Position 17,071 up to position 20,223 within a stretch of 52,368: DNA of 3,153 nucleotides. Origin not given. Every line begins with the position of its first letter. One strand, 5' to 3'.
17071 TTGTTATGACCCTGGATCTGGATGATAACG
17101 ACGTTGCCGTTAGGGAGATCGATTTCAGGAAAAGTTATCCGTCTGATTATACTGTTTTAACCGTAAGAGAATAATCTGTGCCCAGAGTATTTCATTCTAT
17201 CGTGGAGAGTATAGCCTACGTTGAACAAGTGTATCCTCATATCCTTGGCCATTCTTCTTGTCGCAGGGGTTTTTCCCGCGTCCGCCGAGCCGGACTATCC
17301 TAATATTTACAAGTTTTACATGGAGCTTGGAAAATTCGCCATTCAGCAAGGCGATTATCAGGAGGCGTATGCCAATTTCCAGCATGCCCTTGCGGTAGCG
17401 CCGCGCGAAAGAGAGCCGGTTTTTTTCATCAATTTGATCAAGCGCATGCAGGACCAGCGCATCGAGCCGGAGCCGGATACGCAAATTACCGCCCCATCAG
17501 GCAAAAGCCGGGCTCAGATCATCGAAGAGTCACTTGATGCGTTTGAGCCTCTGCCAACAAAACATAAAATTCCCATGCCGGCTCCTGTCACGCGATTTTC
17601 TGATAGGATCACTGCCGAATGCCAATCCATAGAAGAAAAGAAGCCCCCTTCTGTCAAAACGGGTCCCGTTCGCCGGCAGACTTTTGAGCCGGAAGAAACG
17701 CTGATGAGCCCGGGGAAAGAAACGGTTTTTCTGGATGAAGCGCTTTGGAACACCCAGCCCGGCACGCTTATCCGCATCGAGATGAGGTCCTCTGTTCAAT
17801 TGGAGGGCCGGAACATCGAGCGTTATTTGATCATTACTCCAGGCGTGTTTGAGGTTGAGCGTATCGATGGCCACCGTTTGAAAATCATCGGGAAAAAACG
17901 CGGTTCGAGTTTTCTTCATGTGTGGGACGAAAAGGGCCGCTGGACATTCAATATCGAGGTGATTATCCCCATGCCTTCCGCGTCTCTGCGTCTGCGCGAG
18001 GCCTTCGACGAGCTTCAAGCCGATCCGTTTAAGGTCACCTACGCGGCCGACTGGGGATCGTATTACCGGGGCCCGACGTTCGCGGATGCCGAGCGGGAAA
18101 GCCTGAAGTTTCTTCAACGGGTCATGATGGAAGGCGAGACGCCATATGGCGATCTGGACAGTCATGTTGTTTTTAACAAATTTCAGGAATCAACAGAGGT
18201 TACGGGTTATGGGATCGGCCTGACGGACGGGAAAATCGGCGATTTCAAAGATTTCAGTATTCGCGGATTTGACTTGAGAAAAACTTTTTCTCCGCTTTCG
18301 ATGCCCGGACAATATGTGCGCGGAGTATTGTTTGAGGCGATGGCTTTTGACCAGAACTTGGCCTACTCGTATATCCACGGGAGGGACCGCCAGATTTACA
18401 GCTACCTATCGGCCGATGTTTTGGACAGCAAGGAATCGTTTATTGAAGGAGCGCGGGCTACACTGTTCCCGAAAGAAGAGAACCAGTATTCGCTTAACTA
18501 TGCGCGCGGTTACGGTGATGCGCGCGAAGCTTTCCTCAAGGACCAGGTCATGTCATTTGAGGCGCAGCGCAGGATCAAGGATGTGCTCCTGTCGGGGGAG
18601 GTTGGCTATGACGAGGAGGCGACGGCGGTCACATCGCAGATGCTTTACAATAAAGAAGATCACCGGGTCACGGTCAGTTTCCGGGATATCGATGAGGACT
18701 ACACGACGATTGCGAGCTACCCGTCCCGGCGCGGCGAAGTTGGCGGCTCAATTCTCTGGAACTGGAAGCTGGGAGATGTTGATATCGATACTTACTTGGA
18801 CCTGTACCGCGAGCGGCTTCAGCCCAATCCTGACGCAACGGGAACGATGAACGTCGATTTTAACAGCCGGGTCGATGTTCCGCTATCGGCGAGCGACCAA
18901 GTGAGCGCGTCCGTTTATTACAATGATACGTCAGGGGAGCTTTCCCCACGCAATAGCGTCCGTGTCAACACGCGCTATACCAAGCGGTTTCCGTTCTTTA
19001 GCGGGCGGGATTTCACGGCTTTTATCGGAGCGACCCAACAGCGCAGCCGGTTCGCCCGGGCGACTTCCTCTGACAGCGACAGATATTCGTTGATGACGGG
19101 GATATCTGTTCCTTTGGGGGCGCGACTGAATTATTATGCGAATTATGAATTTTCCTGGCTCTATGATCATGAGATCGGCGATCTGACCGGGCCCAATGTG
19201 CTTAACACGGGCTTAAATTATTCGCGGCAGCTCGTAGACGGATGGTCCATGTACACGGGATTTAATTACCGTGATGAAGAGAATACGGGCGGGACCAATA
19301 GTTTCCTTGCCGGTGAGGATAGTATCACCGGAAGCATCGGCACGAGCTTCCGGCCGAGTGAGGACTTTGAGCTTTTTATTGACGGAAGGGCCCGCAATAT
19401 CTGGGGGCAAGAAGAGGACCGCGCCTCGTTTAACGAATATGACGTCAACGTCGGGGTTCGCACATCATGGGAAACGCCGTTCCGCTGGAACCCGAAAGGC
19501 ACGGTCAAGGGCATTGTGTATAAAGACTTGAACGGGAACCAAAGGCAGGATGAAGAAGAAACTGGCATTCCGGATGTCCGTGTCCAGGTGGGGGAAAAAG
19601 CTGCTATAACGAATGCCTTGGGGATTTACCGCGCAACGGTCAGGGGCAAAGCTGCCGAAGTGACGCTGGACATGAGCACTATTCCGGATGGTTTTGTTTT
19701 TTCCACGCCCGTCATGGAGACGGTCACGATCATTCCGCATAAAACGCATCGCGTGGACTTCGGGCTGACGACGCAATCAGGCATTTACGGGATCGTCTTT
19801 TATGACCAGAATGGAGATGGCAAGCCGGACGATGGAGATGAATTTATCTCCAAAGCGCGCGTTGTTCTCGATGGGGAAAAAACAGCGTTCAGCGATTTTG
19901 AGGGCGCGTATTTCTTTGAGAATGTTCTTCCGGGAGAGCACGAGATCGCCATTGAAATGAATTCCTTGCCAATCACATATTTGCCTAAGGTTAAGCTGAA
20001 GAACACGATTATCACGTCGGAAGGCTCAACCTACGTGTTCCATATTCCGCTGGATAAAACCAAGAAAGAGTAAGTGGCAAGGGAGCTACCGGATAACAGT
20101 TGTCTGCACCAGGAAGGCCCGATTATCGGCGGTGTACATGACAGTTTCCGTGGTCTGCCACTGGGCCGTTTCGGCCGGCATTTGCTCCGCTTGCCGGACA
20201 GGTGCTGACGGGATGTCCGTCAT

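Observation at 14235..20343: Four-gene locus of secreted proteins resembling a non-canonical chaperone-usher-like fibre assembly system, directly downstream of ssrA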

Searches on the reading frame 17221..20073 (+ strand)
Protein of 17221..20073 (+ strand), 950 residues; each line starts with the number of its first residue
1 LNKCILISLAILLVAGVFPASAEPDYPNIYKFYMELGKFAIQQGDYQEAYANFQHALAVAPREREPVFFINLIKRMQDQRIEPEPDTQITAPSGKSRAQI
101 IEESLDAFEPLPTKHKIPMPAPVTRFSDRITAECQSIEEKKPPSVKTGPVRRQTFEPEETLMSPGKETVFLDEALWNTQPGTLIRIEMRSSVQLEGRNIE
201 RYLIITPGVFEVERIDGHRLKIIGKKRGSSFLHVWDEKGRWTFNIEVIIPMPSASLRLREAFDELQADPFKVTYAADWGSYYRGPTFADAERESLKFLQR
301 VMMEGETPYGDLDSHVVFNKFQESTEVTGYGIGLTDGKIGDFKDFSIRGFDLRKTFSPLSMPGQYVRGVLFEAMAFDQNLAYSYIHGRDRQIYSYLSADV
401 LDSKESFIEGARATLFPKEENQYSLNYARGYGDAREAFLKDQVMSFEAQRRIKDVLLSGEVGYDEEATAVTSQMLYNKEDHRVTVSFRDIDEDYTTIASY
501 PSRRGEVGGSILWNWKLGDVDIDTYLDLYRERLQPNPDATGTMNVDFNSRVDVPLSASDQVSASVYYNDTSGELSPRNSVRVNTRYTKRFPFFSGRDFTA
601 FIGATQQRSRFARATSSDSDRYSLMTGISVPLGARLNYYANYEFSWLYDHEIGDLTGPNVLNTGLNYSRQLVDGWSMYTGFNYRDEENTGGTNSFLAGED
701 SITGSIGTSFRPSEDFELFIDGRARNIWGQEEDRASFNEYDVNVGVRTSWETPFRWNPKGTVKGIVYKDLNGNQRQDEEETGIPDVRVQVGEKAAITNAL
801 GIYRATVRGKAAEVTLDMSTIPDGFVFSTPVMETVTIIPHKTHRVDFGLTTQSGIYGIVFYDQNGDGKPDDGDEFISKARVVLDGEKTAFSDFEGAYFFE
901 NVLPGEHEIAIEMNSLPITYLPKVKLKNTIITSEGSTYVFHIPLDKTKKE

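Call 4: search_protein_families(library=pfam, proteins=[window:17221-20073:+], max_evalue=1)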
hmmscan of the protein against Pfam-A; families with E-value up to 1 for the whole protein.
window:17221-20073:+ (950 aa): 13 families
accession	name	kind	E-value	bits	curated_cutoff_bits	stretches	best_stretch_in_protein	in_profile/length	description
PF17210.9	SdrD_B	-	3.8e-11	43.6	29.7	2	858-913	6-66/112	SdrD B-like domain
PF13629.12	T2SS-T3SS_pil_N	-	3.2e-06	27.2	23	1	184-247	5-71/72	Pilus formation protein N terminal region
PF07719.23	TPR_2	-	0.00032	21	27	1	31-62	2-33/34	Tetratricopeptide repeat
PF13620.12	CarboxypepD_reg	-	0.00043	21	32.3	1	873-915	11-58/82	Carboxypeptidase regulatory-like domain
PF13181.12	TPR_8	-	0.0051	17.3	25.7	1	31-61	2-32/34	Tetratricopeptide repeat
PF13424.12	TPR_12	-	0.0054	17.3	30.1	1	33-60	6-33/77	Tetratricopeptide repeat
PF00515.34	TPR_1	-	0.0063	16.7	27.8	1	31-61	2-32/34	Tetratricopeptide repeat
PF13517.12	FG-GAP_3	-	0.0078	17.2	26.9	1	847-870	35-58/61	FG-GAP-like repeat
PF11008.14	DUF2846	-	0.036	14.6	34.3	1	874-913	19-57/92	Protein of unknown function (DUF2846)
PF09912.14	DUF2141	-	0.12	12.8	24.4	0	820-870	19-71/112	Uncharacterized protein conserved in bacteria (DUF2141)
PF14559.12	TPR_19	-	0.14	12.9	25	1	40-62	1-23/68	Tetratricopeptide repeat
PF13371.12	TPR_9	-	0.2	12.1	35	1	32-63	31-62/73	Tetratricopeptide repeat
PF13428.12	TPR_14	-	0.26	12.6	23.5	1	33-65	4-36/44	Tetratricopeptide repeat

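Call 5: search_protein_families(library=ncbifam, proteins=[window:17221-20073:+], max_evalue=1)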
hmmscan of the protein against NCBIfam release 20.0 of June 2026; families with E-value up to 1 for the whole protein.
window:17221-20073:+ (950 aa): 4 families
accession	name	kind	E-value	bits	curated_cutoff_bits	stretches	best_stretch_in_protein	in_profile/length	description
NF000535.3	MSCRAMM_SdrC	exception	0.027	12.5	1700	1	851-912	606-672/963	MSCRAMM family adhesin SdrC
NF012181.0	MSCRAMM_SdrD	exception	0.027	11.9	2500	0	854-912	1015-1078/1379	MSCRAMM family adhesin SdrD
TIGR02552.1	LcrH_SycD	equivalog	0.04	13.6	104.8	1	27-68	49-90/136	SycD/LcrH family type III secretion system chaperone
TIGR02521.1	type_IV_pilW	equivalog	0.053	13.1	154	1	20-66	125-171/234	type IV pilus biogenesis/stability protein PilW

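Call 8: search_solved_structures(query=window:17221-20073:+, max_evalue=1)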
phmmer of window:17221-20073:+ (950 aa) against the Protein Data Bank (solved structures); distinct sequences matched with E-value up to 1: 29.
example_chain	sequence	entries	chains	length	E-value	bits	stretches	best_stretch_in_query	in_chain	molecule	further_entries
5orq_A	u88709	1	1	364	5.4e-09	37.8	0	70-121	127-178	cPPR-Telo1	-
5orm_A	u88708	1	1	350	5.5e-09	37.7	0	70-120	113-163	cPPR-Telo1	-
4pjq_A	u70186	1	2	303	3.7e-08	35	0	70-121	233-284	Pentatricopeptide repeat protein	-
4pjr_A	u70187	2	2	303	1.4e-07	33.1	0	70-119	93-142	Pentatricopeptide repeat protein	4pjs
4wn4_A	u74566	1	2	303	2.4e-07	32.3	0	70-122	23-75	Pentatricopeptide repeat protein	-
4wsl_A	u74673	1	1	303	4.6e-06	28.1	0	70-119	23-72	Pentatricopeptide repeat protein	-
6een_A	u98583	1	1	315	1.2e-05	26.7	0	70-130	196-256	Designer Pentatricopeptide Protein dPPR10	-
8bu0_A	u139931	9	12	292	2.1e-05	25.9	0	33-66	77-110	Consensus tetratricopeptide repeat protein | Crystal structure of an 8-repeat consensus TPR superhelix with Zinc. | Monomer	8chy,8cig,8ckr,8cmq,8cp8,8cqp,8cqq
6een_C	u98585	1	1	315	7.2e-05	24.1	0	70-130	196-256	Designer Pentatricopeptide Protein dPPR10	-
9gzg_A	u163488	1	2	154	0.00016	23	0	33-67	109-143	Engineered CTPR protein with glutamic acids for conductivity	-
9qhb_A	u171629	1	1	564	0.00062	21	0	31-66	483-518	Engineered tetratricopeptide repeat protein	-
6een_B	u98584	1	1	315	0.001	20.3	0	70-118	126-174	Designer Pentatricopeptide Protein dPPR10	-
9qhc_A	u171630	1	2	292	0.0013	20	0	30-66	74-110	Engineered tetratricopeptide repeat protein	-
8ch0_A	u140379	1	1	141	0.0015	19.8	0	34-67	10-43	Consensus tetratricopeptide repeat protein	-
2fo7_A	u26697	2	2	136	0.0015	19.7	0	34-66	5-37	SYNTHETIC CONSENSUS TPR PROTEIN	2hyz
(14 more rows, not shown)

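Call 10: find_homologous_proteins(query=window:17221-20073:+)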
Query window:17221-20073:+ (950 aa): 66 proteins with E <= 0.001 among 8000 candidates.
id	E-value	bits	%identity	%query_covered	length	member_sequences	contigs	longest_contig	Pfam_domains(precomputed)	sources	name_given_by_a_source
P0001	0.0e+0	2186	100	100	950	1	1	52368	PF13629.13,PF17210.10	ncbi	-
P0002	0.0e+0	1557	68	100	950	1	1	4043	PF17210.10,PF07719.24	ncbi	-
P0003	0.0e+0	1383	63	97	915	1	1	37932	PF17210.10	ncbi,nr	ncbi:MAG: pilus assembly protein N-terminal domain-containing protein [Candidatus Omnitrophica bacte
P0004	0.0e+0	1361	62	97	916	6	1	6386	PF17210.10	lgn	-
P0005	0.0e+0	1329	59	100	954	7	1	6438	PF17210.10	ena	-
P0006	0.0e+0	1309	59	100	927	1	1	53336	PF13620.13,PF17210.10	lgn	-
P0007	0.0e+0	1307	58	100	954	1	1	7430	PF17210.10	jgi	-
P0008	0.0e+0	1307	60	97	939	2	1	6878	PF17210.10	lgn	-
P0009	0.0e+0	1255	57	100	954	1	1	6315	PF17210.10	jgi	-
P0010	0.0e+0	1066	48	99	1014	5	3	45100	PF17210.10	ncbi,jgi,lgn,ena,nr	ncbi:MAG TPA: hypothetical protein DD723_00390 [Candidatus Omnitrophica bacterium]|nr:hypothetical p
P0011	0.0e+0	1042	49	100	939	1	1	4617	PF13629.13,PF13620.13,PF17210.10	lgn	-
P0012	0.0e+0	1039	48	100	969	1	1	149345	PF16371.13,PF17210.10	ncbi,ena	-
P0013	0.0e+0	1012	48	100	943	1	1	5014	PF13629.13,PF16371.13,PF13620.13,PF17210.10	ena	-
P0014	5.5e-294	996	48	99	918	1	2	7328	PF17210.10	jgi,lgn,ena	-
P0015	2.8e-291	987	47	100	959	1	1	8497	PF13629.13,PF17210.10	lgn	-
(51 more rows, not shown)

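Call 18: search_solved_structures(query=A2, max_evalue=10)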
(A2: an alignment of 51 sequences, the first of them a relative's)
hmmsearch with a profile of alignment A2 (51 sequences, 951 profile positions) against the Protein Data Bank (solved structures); distinct sequences matched with E-value up to 10: 75 (the best 60 are shown).
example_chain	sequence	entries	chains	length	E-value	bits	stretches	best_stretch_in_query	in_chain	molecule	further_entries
9qhb_A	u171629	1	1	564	4.2e-38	134.1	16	29-75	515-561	Engineered tetratricopeptide repeat protein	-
8bu0_A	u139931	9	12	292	5.6e-24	87.4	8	29-68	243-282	Consensus tetratricopeptide repeat protein | Crystal structure of an 8-repeat consensus TPR superhelix with Zinc. | Monomer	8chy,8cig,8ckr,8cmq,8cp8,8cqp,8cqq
9qhc_A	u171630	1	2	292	5.1e-22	80.9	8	28-66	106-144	Engineered tetratricopeptide repeat protein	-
8ch0_A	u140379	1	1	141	7.1e-13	50.6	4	29-67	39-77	Consensus tetratricopeptide repeat protein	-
2fo7_A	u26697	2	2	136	7.3e-13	50.6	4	28-67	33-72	SYNTHETIC CONSENSUS TPR PROTEIN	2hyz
7obi_A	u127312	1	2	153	1.2e-11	46.6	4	33-77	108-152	CTPR-rv4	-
1na0_A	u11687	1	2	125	5.9e-11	44.3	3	32-75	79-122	designed protein CTPR3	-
9gzg_A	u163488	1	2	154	2e-10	42.6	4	32-75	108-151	Engineered CTPR protein with glutamic acids for conductivity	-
2wqh_A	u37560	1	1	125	3e-09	38.7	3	31-75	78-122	CTPR3Y3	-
6v8e_A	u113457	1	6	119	2.4e-08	35.6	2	21-67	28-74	Designed protein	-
6vfh_A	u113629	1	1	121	2.5e-08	35.6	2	22-67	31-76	T33_dn10A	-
3kd7_A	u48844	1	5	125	3.1e-08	35.3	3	29-66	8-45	CTPR390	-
10ps_A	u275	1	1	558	3.7e-08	35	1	766-914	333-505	Serine-aspartate repeat-containing protein D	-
1na3_A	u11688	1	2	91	4.7e-08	34.7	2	31-75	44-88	designed protein CTPR2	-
6vfi_B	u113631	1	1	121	8.7e-08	33.8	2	22-67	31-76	O43_dn18B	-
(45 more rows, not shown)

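Call 35: predict_structure(alignment_id=A2)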
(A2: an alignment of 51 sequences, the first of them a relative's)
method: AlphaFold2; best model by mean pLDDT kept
length: 950 residues; sequences in the alignment: 51
mean_pLDDT: 83.3   pTM: 0.58
mean pLDDT of the five models: 83.3, 82.0, 81.9, 81.0, 80.1
residues with pLDDT >= 90: 481; 70-90: 329; 50-70: 42; < 50: 98
segments of 3 or more residues with pLDDT < 50: 18-25, 84-93, 109-165, 252-261, 393-402
pLDDT, mean of each block of 10 residues (from residue 1): 70 59 53 87 83 88 86 75 43 57 57 40 35 34 36 32 57 84 85 90 87 90 89 91 86 40 79 95 92 90 95 93 80 93 92 93 91 93 92 41 78 96 96 89 97 96 96 95 96 92 91 96 96 81 94 96 97 92 97 87 96 85 96 92 93 88 96 94 90 77 97 95 93 87 96 92 91 83 90 91 93 89 81 88 90 83 83 86 89 86 82 88 87 78 78
secondary structure, 60 per line:
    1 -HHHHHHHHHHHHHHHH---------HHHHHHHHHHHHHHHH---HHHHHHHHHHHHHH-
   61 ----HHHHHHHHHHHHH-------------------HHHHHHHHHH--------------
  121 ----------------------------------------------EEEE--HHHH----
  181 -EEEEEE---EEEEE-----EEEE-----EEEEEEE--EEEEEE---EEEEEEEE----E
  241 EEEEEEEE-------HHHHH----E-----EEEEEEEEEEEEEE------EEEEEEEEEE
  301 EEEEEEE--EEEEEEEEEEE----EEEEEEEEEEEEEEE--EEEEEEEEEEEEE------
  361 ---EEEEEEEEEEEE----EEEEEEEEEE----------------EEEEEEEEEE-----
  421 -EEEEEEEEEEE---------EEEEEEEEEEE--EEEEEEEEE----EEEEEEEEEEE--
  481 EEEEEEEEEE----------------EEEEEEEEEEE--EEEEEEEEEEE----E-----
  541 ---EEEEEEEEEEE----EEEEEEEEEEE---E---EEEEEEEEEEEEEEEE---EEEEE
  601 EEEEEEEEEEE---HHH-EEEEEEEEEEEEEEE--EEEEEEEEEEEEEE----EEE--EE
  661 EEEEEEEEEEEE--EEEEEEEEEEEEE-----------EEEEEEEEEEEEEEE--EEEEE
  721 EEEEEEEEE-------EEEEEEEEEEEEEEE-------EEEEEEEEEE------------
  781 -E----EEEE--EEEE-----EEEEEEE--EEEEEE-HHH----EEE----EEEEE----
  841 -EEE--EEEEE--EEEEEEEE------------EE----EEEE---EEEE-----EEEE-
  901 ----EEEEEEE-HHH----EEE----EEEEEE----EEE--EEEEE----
elements in order (helices of 4 or more, strands of 3 or more residues): H2-17 H27-42 H46-59 H65-77 H97-106 E167-170 H173-176 E182-187 E191-195 E201-204 E210-216 E219-224 E228-235 E240-248 H256-260 E271-284 E291-307 E310-320 E325-339 E342-354 E364-375 E380-389 E406-415 E422-432 E442-452 E455-463 E468-478 E481-490 E507-517 E520-530 E544-554 E559-569 E577-592 E596-611 E619-633 E636-649 E654-656 E659-672 E675-687 E699-713 E716-729 E737-751 E759-768 E787-790 E793-796 E802-808 E811-816 E825-827 E832-836 E842-844 E847-851 E854-861 E880-883 E887-890 E896-899 E905-911 E920-922 E927-932 E937-939 E942-946
